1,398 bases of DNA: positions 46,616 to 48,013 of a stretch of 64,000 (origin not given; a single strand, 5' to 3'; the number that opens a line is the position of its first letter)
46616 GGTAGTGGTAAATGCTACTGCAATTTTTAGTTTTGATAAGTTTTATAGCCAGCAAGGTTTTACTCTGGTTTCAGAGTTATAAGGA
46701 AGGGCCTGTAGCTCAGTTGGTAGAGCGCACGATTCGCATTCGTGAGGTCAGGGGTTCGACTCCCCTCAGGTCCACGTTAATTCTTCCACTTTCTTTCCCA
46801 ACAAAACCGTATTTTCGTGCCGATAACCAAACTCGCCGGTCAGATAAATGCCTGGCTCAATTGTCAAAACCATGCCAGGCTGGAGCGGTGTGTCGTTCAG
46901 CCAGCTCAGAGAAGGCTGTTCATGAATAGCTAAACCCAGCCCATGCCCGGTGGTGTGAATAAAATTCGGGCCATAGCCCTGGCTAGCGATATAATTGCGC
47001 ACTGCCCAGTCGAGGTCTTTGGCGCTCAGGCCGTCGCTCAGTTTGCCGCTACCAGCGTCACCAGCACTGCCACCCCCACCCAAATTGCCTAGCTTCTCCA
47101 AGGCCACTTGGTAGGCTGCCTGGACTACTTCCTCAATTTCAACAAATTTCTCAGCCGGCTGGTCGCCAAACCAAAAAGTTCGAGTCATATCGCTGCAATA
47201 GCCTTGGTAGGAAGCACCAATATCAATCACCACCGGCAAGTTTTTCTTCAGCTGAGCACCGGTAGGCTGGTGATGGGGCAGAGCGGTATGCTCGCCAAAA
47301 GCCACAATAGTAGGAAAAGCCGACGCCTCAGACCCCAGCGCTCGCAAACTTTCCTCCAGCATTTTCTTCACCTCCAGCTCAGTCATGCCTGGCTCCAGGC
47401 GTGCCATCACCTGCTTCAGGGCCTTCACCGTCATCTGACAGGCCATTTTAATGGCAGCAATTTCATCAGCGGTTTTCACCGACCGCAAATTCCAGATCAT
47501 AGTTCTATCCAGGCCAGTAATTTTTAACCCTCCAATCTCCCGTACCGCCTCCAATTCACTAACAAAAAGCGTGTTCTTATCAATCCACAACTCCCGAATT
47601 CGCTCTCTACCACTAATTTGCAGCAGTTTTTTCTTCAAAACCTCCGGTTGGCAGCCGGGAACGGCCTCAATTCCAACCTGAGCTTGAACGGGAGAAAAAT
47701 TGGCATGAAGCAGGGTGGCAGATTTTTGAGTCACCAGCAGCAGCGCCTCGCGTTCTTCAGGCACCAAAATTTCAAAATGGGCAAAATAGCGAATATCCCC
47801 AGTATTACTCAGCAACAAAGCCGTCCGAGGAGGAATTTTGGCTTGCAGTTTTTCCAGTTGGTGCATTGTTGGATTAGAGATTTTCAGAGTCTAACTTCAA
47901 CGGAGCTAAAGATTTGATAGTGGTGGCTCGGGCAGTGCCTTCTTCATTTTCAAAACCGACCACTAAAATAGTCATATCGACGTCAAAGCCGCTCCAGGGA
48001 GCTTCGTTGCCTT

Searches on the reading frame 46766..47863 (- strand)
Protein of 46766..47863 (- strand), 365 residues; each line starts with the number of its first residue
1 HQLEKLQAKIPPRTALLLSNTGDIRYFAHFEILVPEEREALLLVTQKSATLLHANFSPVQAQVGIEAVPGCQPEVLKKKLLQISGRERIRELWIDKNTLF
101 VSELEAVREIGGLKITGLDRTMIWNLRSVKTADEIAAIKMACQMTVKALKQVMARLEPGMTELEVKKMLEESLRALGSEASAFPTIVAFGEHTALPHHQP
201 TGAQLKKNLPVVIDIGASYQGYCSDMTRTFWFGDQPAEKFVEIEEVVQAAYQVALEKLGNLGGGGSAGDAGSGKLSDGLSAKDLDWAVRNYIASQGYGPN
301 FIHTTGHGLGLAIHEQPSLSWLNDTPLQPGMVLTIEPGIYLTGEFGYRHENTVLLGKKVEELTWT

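Call 86: search_protein_families(library=pfam, proteins=[window:46766-47863:-], max_evalue=0.0001)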
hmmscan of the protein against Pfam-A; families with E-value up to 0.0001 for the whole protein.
window:46766-47863:- (365 aa): 1 family
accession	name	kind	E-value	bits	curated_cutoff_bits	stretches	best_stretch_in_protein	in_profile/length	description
PF00557.29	Peptidase_M24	-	2e-59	201.3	23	1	137-355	2-206/208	Metallopeptidase family M24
